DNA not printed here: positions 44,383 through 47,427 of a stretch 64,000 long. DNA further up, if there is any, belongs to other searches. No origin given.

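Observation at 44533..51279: Unclassified five-gene cluster: methyltransferase fusion, NMP-kinase-like protein, ATP-grasp ligase, degenerate bEBP AAA+ core, wHTH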

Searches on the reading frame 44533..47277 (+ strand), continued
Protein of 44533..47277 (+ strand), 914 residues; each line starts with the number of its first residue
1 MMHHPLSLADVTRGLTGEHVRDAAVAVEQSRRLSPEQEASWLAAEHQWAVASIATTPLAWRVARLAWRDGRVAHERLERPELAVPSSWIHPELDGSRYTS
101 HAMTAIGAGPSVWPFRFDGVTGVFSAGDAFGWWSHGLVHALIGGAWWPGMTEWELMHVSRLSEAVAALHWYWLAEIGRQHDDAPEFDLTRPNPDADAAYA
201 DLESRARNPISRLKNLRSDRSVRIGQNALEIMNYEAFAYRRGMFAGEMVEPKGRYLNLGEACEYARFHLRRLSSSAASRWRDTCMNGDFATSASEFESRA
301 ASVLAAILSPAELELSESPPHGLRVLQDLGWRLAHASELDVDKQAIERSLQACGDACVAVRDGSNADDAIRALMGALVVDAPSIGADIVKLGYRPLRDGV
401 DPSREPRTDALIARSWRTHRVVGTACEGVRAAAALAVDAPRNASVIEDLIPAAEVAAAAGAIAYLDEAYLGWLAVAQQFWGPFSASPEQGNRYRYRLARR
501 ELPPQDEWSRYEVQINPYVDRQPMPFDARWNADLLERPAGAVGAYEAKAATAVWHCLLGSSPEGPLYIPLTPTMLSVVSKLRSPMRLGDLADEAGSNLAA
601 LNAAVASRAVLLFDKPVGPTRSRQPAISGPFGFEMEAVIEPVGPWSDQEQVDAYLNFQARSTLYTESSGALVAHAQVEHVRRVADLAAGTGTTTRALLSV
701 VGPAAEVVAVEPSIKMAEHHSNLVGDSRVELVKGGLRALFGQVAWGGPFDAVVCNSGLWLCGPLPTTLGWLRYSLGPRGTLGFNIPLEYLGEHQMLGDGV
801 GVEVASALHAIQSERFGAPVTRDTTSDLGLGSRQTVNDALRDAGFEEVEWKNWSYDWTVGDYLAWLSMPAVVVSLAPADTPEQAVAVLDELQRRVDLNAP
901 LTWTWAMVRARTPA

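Call 16: find_encoding_contigs(protein=P0014, flank=10000, max_places=1)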
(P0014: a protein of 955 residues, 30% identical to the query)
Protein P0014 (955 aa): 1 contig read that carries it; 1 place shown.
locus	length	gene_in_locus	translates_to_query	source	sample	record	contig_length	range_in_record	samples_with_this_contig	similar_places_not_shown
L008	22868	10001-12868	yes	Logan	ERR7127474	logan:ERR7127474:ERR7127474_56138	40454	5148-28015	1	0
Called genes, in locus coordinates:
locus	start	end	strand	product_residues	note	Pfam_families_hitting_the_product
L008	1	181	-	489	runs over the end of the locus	PF03349:Toluene_X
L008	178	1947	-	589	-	-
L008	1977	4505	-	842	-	PF09136:Glucodextran_B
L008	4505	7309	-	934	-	PF09136:Glucodextran_B (weak), PF17957:Big_7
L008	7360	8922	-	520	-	PF04675:DNA_ligase_A_N (weak), PF01068:DNA_ligase_A_M, PF04679:DNA_ligase_A_C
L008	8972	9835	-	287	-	-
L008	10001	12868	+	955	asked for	PF13489:Methyltransf_23 (faint), PF08241:Methyltransf_11, PF08242:Methyltransf_12, PF13649:Methyltransf_25, PF13847:Methyltransf_31 (weak)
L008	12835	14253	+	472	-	-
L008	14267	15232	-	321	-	PF00582:Usp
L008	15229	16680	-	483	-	PF02310:B12-binding, PF04055:Radical_SAM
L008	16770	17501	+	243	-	PF00072:Response_reg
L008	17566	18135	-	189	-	-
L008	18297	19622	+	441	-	PF01883:FeS_assembly_P, PF00142:Fer4_NifH (faint), PF01656:CbiA, PF09140:MipZ (weak), PF10609:ParA, PF13614:AAA_31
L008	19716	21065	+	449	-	PF01336:tRNA_anti-codon, PF00152:tRNA-synt_2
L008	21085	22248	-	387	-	PF00266:Aminotran_5, PF01041:DegT_DnrJ_EryC1 (weak)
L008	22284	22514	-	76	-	-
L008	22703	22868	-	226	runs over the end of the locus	PF08281:Sigma70_r4_2, PF04545:Sigma70_r4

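Call 19: search_protein_families(library=pfam, proteins=[L008:12835-14253:+, L004:7096-8463:+, L004:6263-7099:+, L003:8185-8883:-, L003:7778-8188:-, L003:15585-16121:+, L001:16903-17451:+, L006:8697-9632:+, L006:7828-8628:+], max_evalue=0.5)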
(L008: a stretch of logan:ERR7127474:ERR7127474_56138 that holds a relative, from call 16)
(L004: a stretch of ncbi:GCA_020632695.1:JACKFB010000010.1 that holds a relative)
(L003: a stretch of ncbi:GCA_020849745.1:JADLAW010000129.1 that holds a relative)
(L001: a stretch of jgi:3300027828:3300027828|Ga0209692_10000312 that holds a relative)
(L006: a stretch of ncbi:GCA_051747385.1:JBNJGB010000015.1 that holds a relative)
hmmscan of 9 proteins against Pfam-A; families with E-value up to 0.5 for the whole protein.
L008:12835-14253:+ (472 aa): 0 families

L004:7096-8463:+ (455 aa): 1 family
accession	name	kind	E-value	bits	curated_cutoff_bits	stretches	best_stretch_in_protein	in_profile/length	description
PF15903.10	PL48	-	0.21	10.9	31.4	1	272-298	192-218/346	Filopodia upregulated, FAM65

L004:6263-7099:+ (278 aa): 15 families
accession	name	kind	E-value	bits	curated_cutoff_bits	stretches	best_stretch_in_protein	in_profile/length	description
PF13649.12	Methyltransf_25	-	2.2e-14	54.4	27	1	52-145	1-96/97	Methyltransferase domain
PF08241.18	Methyltransf_11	-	4.7e-12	46.8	21.2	1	53-149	1-94/95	Methyltransferase domain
PF08242.18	Methyltransf_12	-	2.8e-11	44.4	30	1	53-147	1-97/98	Methyltransferase domain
PF13847.12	Methyltransf_31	-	2.7e-10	40.5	27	1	49-154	4-113/145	Methyltransferase domain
PF13489.12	Methyltransf_23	-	1.3e-09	38.4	27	1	32-169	5-124/164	Methyltransferase domain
PF01135.25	PCMT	-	2.3e-08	34.5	20.3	1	47-98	72-123/210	Protein-L-isoaspartate(D-aspartate) O-methyltransferase (PCMT)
PF01209.24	Ubie_methyltran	-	6.1e-06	26.2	20.1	1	47-147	46-148/233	ubiE/COQ5 methyltransferase family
PF13578.12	Methyltransf_24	-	0.0024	19.2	26.3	1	54-119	2-72/105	Methyltransferase domain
PF05175.20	MTS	-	0.0059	16.7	23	1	46-97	29-79/170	Methyltransferase small domain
PF01728.25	FtsJ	-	0.01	16.2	24.1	1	48-90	21-62/181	FtsJ-like methyltransferase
PF01189.24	Methyltr_RsmB-F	-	0.039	14.1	27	1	42-84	2-44/199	16S rRNA methyltransferase RsmB/F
PF00398.26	RrnaAD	-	0.07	12.7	24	1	38-95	24-74/263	Ribosomal RNA adenine dimethylase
PF06325.19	PrmA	-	0.3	11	22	1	48-92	161-203/296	Ribosomal protein L11 methyltransferase (PrmA)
PF10294.15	Methyltransf_16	-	0.36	11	21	0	49-77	47-74/174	Lysine methyltransferase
PF13679.12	Methyltransf_32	-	0.37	11.2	27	0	39-96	16-76/143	Methyltransferase domain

L003:8185-8883:- (232 aa): 2 families
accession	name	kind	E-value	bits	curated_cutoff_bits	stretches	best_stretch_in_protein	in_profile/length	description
PF02080.26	TrkA_C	-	0.068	13.5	27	1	135-170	24-60/71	TrkA-C domain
PF13629.12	T2SS-T3SS_pil_N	-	0.23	11.7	23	0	91-131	31-71/72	Pilus formation protein N terminal region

L003:7778-8188:- (136 aa): 0 families

L003:15585-16121:+ (178 aa): 0 families

L001:16903-17451:+ (182 aa): 0 families

L006:8697-9632:+ (311 aa): 0 families

L006:7828-8628:+ (266 aa): 1 family
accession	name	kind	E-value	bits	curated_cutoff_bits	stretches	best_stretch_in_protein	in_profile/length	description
PF13229.12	Beta_helix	-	0.1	12.7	25.9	0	76-148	44-111/158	Right handed beta helix region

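Call 51: list_cluster_members(proteins=[P0001, P0022, P0077, P0119, P0055])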
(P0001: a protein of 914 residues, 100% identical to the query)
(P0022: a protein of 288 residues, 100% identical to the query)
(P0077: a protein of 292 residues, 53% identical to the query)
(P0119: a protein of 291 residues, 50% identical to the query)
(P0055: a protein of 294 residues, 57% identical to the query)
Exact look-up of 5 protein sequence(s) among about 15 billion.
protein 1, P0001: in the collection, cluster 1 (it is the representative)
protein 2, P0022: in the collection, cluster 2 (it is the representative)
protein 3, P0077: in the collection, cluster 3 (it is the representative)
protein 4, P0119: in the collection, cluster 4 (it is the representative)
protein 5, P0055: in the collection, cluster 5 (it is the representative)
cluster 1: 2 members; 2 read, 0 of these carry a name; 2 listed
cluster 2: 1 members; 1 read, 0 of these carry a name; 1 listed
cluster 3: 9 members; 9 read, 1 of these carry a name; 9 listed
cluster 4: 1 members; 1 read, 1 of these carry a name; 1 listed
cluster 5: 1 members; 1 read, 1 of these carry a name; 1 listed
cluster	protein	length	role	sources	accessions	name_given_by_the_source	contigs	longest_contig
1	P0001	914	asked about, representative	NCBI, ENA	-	-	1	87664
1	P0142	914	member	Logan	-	-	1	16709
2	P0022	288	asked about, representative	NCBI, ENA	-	-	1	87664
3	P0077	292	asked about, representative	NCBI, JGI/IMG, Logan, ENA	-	-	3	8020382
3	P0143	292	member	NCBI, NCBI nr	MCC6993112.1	MAG: hypothetical protein IT370_00655 [Deltaproteobacteria bacterium] | hypothetical protein [Deltaproteobacteria bacterium]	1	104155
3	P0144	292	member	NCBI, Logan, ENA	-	-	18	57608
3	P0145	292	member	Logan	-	-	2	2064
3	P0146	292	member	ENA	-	-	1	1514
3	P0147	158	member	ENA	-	-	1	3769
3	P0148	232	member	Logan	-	-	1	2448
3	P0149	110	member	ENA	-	-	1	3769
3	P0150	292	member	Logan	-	-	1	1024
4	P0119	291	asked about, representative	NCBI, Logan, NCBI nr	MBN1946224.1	MAG: hypothetical protein JW797_11145 [Bradymonadales bacterium] | hypothetical protein [Bradymonadales bacterium]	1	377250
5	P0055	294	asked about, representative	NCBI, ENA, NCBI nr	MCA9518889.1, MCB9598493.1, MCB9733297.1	MAG: hypothetical protein KC635_28330 [Myxococcales bacterium] | hypothetical protein [Myxococcales bacterium]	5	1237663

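Call 59: predict_structure(alignment_id=A3)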
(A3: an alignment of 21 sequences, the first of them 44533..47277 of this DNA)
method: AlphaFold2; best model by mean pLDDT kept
length: 914 residues; sequences in the alignment: 21
mean_pLDDT: 84.1   pTM: 0.66
mean pLDDT of the five models: 84.1, 82.1, 80.7, 77.9, 76.7
residues with pLDDT >= 90: 405; 70-90: 390; 50-70: 72; < 50: 47
segments of 3 or more residues with pLDDT < 50: 1-3, 102-114, 188-191, 617-639
pLDDT, mean of each block of 10 residues (from residue 1): 66 91 94 84 87 86 93 83 87 75 45 55 71 86 91 92 87 80 56 62 85 91 91 92 90 63 86 91 88 94 94 83 93 89 86 95 92 88 84 85 91 88 95 93 88 96 95 89 58 82 91 90 90 93 91 87 87 88 86 82 92 69 35 36 70 87 93 92 92 94 92 81 85 82 83 86 85 93 90 72 87 85 59 92 95 91 87 79 87 93 92 91
secondary structure, 60 per line:
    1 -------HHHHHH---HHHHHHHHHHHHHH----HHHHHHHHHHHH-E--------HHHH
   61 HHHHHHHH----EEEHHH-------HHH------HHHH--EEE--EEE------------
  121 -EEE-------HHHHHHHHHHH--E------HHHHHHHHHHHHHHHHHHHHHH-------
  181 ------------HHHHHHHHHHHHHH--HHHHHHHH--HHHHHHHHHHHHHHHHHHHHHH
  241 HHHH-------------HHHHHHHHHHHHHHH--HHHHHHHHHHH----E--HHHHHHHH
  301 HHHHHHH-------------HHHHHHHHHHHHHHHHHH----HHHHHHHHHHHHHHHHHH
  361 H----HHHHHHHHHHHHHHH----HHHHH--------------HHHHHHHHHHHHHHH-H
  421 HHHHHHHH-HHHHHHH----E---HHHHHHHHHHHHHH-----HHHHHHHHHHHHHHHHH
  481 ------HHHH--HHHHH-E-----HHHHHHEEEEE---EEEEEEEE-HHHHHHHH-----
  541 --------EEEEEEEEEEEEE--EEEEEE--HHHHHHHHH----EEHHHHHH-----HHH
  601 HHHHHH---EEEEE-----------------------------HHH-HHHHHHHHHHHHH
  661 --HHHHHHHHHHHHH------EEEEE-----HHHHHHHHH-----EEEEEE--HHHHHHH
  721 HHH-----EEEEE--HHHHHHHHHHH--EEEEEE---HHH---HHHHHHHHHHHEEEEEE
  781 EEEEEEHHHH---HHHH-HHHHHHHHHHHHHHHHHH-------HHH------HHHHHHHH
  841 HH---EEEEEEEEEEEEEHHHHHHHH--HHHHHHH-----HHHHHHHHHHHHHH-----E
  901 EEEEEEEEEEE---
elements in order (helices of 4 or more, strands of 3 or more residues): H8-13 H17-30 H35-46 H57-68 E73-75 H95-98 E101-103 E106-108 E122-124 H132-142 H152-173 H193-206 H209-216 H219-244 H258-272 H275-285 H293-307 H321-338 H343-361 H366-380 H385-389 H404-418 H420-428 H430-436 H445-458 H464-480 H487-490 H493-497 H505-510 E511-515 E519-526 H528-535 E549-561 E564-569 H572-580 H587-592 H598-606 E610-614 H648-660 H663-675 E682-686 H692-700 E706-711 H714-723 E729-733 H736-746 E749-754 H764-774 E775-786 H787-790 H794-797 H799-816 H833-842 E846-858 H859-866 H869-875 H881-894 E900-911

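Call 65: search_protein_families(library=ncbifam, proteins=[L004:7096-8463:+, L008:12865-14253:+], max_evalue=1)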
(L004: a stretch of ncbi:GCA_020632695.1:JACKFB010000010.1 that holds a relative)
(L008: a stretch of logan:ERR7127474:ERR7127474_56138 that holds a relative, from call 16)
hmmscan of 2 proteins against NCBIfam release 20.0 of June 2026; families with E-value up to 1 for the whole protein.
L004:7096-8463:+ (455 aa): 0 families

L008:12865-14253:+ (462 aa): 1 family
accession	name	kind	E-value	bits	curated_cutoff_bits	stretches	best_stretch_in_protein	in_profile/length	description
TIGR01930.1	AcCoA-C-Actrans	subfamily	0.072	12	240.55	1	70-114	54-98/385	acetyl-CoA C-acyltransferase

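Call 121: find_encoding_contigs(protein=P0001, flank=1000, max_places=2)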
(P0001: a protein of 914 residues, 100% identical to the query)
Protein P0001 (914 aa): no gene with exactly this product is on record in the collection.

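Call 122: find_encoding_contigs(protein=P0008, flank=9000, max_places=1)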
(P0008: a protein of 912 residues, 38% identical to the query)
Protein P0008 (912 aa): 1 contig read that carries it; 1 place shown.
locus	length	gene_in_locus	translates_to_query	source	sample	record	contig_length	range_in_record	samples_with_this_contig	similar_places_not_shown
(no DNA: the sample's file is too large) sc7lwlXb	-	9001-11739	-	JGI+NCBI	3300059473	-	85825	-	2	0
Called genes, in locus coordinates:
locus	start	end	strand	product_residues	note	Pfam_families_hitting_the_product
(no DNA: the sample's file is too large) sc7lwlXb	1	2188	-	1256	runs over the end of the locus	PF00069:Pkinase, PF07714:PK_Tyr_Ser-Thr, PF13191:AAA_16, PF00515:TPR_1 (faint), PF14938:SNAP (faint), PF13424:TPR_12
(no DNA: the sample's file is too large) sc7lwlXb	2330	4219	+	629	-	-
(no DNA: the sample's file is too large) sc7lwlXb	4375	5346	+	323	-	-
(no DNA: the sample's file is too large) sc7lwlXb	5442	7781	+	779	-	PF09937:DUF2169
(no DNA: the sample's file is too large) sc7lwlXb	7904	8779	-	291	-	-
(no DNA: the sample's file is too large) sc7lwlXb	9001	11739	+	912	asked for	PF08241:Methyltransf_11 (faint), PF13649:Methyltransf_25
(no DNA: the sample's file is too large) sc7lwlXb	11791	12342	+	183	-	PF13207:AAA_17, PF13238:AAA_18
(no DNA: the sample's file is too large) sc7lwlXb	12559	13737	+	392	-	-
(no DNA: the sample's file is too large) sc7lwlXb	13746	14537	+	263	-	PF12802:MarR_2 (weak), PF25212:HVO_A0114 (weak)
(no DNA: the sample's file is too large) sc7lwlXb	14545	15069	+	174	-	-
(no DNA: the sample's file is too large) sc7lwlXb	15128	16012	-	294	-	-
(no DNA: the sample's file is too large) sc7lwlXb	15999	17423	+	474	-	-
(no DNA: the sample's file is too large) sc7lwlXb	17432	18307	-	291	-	PF00106:adh_short (weak)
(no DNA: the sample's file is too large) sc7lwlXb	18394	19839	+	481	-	-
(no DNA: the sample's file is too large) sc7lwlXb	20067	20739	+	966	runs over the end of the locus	-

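Call 123: find_encoding_contigs(protein=P0012, flank=9000, max_places=1)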
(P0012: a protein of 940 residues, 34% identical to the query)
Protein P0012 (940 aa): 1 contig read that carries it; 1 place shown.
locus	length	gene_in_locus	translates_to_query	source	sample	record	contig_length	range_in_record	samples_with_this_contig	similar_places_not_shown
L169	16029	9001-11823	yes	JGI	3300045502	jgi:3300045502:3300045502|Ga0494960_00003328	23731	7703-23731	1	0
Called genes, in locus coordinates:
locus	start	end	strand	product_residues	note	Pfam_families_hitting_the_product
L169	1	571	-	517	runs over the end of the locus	PF00069:Pkinase, PF07714:PK_Tyr_Ser-Thr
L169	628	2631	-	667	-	PF12679:ABC2_membrane_2, PF12698:ABC2_membrane_3, PF01061:ABC2_membrane (weak), PF02517:Rce1-like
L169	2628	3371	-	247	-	PF00005:ABC_tran, PF13304:AAA_21 (weak)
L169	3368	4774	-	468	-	PF18604:PreAtp-grasp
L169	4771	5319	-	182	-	PF13207:AAA_17 (weak), PF13238:AAA_18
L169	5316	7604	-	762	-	PF09937:DUF2169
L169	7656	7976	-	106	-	PF05488:PAAR_motif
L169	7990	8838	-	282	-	-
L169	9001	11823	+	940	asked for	PF13847:Methyltransf_31 (weak), PF08241:Methyltransf_11 (weak), PF08242:Methyltransf_12 (weak), PF13649:Methyltransf_25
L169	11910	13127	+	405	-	-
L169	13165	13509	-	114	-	PF02641:DUF190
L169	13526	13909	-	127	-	PF02537:CRCB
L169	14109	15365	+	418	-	PF13173:AAA_14, PF13635:DUF4143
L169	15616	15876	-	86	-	-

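Call 124: find_encoding_contigs(protein=P0005, flank=9000, max_places=1)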
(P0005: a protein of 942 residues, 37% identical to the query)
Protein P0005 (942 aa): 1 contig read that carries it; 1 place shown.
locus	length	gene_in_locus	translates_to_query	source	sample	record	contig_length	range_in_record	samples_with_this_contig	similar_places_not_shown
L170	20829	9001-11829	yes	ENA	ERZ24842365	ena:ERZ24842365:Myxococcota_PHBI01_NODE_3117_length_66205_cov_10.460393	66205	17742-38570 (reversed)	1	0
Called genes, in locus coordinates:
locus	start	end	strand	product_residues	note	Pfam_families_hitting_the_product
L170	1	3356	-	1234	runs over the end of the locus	PF00069:Pkinase, PF07714:PK_Tyr_Ser-Thr, PF13191:AAA_16, PF14938:SNAP (faint), PF13181:TPR_8 (faint), PF00515:TPR_1 (faint), PF07719:TPR_2 (faint), PF13424:TPR_12, +1 more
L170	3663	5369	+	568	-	-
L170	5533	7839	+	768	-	PF09937:DUF2169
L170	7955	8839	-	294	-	-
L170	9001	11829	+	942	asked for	PF08241:Methyltransf_11 (weak), PF13649:Methyltransf_25 (weak)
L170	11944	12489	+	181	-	PF13207:AAA_17 (weak), PF13238:AAA_18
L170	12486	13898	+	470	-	-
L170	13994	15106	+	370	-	-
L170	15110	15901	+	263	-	-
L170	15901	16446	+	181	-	-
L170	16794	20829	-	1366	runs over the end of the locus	PF01833:TIG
